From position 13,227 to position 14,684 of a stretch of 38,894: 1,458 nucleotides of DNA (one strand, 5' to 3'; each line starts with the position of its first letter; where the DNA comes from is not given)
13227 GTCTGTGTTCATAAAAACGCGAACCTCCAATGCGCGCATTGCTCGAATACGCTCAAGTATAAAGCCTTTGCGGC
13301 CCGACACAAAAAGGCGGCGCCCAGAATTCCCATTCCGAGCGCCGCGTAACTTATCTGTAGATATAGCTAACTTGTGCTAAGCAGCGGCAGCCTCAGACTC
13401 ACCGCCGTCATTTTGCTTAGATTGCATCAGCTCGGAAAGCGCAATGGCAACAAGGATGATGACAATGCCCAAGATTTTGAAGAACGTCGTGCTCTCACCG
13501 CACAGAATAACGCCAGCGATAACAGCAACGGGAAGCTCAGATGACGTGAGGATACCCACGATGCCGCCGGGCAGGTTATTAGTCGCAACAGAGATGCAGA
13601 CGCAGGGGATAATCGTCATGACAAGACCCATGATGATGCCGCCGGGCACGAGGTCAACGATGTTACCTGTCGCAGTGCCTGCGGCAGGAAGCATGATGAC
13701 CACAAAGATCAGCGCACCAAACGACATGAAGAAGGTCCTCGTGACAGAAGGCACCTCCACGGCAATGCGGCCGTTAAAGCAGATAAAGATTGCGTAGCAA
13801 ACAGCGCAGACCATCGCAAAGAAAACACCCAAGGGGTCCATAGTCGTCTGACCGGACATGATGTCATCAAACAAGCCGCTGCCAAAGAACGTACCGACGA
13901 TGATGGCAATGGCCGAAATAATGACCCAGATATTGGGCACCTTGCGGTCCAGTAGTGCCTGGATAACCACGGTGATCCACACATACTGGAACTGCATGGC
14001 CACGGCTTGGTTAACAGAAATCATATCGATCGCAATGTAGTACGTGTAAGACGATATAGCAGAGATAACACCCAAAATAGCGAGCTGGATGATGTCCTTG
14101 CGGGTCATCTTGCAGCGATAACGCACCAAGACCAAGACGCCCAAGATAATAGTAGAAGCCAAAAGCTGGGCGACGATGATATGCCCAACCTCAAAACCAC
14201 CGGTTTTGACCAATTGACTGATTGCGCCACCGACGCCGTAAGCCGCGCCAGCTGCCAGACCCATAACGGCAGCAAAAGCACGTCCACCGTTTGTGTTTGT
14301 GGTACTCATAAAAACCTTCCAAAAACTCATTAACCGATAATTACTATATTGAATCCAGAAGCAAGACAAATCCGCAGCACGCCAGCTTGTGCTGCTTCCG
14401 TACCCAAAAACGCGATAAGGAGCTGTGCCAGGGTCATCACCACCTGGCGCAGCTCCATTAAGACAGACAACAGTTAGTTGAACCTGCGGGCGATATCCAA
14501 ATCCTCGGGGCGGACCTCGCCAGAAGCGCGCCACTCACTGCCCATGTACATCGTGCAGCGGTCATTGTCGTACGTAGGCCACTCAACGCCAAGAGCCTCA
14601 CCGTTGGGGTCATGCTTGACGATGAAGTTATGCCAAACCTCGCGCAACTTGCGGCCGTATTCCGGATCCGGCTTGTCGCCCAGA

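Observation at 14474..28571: Tandemly duplicated three-gene module: PucR regulator / OFA-type MFS importer / cytoplasmic type-B carboxylesterase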

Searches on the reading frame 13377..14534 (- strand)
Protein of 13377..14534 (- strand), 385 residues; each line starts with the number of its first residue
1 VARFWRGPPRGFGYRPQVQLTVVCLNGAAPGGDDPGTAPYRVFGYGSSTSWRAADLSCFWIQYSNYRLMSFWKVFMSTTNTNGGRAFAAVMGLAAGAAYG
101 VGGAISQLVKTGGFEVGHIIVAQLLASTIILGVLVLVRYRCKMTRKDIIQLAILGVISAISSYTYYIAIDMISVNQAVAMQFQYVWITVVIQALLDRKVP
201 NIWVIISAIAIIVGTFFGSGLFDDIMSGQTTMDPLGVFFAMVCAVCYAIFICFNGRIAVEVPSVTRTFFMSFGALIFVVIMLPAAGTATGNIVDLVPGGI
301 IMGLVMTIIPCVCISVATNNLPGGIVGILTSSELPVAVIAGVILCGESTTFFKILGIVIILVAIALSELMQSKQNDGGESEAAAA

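Call 3: search_protein_families(library=pfam, proteins=[window:13377-14534:-])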
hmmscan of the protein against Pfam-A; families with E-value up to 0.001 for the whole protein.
window:13377-14534:- (385 aa): 1 family
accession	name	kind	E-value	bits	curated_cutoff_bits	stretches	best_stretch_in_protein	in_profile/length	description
PF00892.27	EamA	-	3.4e-19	69.9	28.2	2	235-366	2-132/135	EamA-like transporter family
